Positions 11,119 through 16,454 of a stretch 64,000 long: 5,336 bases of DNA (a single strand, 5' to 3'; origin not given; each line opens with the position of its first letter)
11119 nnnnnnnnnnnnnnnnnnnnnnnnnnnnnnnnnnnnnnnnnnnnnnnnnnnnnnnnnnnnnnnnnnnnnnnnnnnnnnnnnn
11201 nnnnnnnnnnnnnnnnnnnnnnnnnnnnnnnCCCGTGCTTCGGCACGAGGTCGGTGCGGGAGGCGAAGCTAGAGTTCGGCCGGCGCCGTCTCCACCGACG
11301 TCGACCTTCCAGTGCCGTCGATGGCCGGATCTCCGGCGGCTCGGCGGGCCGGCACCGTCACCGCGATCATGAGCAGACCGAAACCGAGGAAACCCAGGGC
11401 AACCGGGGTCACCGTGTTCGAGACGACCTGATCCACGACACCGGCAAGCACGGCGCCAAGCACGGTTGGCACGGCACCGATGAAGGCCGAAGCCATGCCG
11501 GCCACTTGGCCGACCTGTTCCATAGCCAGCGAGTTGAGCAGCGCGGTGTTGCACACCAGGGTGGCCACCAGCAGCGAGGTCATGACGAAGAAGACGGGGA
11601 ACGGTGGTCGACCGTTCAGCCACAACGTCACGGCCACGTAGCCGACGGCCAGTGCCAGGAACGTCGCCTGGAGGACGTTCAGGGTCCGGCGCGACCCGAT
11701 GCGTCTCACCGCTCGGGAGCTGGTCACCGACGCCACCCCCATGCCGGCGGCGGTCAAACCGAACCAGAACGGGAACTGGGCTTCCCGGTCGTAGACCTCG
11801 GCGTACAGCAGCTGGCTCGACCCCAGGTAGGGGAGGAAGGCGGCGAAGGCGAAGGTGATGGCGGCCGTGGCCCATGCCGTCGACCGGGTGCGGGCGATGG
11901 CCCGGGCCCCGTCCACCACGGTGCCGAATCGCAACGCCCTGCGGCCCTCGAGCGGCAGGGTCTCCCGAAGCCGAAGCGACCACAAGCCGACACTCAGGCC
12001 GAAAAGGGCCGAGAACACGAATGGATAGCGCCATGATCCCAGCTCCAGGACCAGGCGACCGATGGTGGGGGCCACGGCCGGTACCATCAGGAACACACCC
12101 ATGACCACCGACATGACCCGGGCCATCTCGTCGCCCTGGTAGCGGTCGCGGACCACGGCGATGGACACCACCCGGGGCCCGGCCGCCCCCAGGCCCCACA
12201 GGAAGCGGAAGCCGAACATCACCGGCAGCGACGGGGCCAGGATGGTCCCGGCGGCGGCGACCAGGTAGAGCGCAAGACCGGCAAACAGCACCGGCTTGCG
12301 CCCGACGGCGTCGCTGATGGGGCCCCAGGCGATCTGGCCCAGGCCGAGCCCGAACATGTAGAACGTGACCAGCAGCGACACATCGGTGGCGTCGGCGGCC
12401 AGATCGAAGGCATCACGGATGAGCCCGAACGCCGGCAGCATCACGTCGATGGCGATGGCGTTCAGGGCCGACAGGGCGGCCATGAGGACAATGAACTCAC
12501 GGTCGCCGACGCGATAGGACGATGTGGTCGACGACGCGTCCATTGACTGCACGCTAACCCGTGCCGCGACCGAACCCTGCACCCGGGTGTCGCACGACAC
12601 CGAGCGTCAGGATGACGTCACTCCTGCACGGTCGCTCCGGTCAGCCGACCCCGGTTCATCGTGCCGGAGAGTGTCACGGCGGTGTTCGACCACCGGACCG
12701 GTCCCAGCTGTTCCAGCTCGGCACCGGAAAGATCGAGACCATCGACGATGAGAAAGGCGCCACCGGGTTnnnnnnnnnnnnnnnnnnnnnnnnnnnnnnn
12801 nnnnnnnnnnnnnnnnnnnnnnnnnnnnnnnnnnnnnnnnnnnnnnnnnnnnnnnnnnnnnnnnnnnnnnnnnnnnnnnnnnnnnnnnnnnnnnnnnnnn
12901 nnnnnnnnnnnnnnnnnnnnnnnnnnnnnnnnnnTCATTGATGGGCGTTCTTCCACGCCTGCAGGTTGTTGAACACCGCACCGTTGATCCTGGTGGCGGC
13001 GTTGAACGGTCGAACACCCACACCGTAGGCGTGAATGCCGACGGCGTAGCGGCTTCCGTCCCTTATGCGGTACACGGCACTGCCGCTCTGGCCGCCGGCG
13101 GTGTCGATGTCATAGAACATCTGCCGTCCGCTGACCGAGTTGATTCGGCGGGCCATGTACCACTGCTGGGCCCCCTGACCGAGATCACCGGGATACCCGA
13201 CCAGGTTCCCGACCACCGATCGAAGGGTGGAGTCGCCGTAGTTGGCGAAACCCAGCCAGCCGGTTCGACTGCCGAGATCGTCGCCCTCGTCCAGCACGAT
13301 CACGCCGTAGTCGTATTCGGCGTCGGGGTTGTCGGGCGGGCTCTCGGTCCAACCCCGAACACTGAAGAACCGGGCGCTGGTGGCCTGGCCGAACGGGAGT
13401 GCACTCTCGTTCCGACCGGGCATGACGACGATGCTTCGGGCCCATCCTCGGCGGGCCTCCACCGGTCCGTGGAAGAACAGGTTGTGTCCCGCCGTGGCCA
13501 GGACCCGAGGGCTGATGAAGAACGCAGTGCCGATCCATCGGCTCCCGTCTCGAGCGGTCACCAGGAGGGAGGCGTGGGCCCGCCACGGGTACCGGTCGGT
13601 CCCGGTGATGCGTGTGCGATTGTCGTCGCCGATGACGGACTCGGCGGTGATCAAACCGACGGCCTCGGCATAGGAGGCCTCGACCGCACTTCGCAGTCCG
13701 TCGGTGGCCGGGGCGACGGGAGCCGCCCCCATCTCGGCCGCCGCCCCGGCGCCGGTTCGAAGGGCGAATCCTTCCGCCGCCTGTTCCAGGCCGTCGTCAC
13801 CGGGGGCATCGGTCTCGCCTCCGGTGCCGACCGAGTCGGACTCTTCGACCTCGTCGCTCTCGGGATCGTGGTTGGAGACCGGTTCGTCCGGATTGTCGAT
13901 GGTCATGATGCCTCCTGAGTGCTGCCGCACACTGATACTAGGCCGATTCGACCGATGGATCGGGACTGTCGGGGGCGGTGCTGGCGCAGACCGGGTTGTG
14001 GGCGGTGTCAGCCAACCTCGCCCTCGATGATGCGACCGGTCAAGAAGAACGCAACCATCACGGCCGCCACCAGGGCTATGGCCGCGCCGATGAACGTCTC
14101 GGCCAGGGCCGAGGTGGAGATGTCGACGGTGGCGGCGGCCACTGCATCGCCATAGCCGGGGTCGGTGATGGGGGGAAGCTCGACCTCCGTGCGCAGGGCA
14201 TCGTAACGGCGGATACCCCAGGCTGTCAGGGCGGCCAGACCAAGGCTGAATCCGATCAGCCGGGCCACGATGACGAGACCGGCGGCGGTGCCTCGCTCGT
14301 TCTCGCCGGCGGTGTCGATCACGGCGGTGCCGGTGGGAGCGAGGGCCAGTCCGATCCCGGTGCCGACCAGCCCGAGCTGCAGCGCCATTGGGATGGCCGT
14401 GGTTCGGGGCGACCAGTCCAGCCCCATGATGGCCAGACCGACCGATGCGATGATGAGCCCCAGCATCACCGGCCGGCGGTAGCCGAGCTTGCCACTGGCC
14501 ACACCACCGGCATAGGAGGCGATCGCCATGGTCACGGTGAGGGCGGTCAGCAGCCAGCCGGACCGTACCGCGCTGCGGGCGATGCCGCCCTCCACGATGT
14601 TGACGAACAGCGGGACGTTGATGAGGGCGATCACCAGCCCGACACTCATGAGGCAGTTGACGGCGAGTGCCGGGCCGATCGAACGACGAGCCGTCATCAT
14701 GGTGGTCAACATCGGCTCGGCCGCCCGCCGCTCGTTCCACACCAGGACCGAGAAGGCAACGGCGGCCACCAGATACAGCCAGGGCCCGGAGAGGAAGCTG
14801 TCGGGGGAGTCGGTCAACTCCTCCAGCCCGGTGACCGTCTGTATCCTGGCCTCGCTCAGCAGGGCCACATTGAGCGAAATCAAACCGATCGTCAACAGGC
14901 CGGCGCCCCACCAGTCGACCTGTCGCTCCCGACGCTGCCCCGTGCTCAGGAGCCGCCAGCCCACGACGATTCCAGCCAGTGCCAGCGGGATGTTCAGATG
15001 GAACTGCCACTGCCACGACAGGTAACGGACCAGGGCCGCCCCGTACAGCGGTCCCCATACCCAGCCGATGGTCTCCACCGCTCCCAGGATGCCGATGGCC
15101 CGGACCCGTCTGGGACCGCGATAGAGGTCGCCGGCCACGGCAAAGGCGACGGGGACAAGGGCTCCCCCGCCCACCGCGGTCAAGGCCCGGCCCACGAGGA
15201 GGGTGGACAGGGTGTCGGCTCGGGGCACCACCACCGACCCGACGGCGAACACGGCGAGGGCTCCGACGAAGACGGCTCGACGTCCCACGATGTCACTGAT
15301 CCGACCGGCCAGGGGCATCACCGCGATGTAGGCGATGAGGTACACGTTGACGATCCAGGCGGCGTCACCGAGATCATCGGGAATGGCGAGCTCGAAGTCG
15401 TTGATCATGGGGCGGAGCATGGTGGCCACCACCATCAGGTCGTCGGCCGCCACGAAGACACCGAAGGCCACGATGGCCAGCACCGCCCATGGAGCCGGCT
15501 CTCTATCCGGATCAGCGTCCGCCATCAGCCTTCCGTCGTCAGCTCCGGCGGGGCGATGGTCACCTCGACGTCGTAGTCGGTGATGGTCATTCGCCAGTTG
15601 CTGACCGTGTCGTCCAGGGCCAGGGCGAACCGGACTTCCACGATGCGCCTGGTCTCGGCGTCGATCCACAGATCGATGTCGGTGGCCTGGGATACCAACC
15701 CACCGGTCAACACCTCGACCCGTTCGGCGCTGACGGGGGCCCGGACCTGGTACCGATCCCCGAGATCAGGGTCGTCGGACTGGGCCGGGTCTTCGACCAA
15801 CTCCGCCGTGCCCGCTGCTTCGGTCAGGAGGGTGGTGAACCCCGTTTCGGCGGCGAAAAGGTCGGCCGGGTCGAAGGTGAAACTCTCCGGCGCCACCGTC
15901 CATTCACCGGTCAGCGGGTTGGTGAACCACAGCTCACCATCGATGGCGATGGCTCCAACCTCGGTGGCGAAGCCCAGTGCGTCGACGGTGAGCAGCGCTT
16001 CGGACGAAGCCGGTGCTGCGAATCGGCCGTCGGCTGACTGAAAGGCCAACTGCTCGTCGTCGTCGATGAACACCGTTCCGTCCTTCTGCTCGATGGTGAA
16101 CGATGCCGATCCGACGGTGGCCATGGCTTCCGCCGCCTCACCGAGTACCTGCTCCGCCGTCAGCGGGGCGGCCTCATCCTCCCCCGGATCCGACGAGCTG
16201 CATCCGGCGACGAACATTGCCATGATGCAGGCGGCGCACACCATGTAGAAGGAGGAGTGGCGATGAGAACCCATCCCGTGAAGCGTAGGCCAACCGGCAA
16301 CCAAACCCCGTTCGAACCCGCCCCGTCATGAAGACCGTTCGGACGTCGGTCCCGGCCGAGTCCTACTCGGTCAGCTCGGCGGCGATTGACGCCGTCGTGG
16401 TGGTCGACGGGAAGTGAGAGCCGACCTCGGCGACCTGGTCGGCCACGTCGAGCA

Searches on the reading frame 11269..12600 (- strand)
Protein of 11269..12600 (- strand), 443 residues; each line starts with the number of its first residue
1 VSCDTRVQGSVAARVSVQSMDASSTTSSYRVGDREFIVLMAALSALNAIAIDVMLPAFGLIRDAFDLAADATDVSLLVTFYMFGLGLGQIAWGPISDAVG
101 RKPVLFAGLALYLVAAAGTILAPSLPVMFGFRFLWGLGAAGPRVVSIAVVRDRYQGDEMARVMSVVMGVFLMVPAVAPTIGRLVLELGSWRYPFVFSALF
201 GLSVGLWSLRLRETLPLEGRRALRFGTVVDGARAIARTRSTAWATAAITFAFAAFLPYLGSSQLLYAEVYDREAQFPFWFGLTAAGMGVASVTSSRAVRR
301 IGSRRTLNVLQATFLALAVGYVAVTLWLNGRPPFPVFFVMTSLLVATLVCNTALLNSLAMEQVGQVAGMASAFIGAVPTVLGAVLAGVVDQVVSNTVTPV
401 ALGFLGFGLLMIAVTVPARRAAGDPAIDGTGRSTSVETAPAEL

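Call 20: search_protein_families(library=pfam, proteins=[window:11269-12600:-], max_evalue=0.001)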
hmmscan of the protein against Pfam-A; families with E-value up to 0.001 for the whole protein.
window:11269-12600:- (443 aa): 3 families
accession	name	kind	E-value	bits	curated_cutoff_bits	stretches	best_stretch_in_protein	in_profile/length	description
PF07690.21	MFS_1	-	8.5e-36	124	33.4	1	42-382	3-346/347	Major Facilitator Superfamily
PF00083.30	Sugar_tr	-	1.8e-07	30.9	22.3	1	70-214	44-194/452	Sugar (and other) transporter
PF13347.12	MFS_2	-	0.00018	20.6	27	0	165-362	143-342/427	MFS/sugar transport protein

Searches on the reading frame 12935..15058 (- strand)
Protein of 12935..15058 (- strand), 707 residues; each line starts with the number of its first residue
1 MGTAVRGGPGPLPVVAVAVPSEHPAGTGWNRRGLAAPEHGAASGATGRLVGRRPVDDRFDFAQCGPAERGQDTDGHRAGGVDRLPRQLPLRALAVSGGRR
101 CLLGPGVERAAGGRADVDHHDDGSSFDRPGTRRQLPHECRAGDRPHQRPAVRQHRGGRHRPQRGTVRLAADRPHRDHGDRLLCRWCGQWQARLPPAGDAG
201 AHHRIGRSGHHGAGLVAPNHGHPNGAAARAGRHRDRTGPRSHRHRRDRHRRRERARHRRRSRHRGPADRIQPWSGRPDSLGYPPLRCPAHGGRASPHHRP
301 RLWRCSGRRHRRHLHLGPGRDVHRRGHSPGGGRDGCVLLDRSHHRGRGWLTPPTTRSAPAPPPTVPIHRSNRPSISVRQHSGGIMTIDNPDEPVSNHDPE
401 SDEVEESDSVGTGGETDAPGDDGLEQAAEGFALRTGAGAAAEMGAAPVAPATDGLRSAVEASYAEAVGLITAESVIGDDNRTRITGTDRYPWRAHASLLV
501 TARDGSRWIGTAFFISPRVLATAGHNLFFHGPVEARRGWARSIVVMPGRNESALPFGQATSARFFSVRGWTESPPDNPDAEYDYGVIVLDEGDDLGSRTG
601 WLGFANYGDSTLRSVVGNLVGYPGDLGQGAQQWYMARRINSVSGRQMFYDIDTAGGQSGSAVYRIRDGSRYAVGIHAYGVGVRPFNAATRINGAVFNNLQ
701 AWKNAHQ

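Call 20: search_protein_families(library=pfam, proteins=[window:12935-15058:-], max_evalue=0.001)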
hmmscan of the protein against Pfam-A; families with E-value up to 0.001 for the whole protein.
window:12935-15058:- (707 aa): 1 family
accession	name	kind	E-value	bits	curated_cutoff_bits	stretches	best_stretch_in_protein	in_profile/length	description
PF13365.12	Trypsin_2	-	0.00061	21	27.6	0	510-669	1-140/144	Trypsin-like peptidase domain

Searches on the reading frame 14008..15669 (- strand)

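Call 20: search_protein_families(library=pfam, proteins=[window:14008-15669:-], max_evalue=0.001)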
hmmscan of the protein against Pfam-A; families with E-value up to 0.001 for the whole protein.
window:14008-15669:- (553 aa): 2 families
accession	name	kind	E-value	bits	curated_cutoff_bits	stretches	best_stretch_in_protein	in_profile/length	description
PF07690.21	MFS_1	-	1.2e-36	126.8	33.4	1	68-477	2-346/347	Major Facilitator Superfamily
PF00083.30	Sugar_tr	-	6.7e-08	32.3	22.3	1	67-238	5-189/452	Sugar (and other) transporter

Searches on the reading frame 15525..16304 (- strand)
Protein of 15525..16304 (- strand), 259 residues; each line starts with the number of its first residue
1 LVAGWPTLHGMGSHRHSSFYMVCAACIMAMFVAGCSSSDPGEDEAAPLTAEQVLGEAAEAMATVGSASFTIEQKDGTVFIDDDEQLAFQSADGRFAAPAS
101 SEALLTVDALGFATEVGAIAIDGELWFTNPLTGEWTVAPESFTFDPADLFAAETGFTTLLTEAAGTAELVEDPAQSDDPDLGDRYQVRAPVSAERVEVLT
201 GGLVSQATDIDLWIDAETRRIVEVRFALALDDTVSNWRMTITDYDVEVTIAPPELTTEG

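Call 20: search_protein_families(library=pfam, proteins=[window:15525-16304:-], max_evalue=0.001)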
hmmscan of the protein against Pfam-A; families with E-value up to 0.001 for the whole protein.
window:15525-16304:- (259 aa): 1 family
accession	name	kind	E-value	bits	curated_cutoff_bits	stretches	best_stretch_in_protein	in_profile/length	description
PF07161.20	LppX_LprAFG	-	4.8e-12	46.6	24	1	50-250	2-192/192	LppX_LprAFG lipoprotein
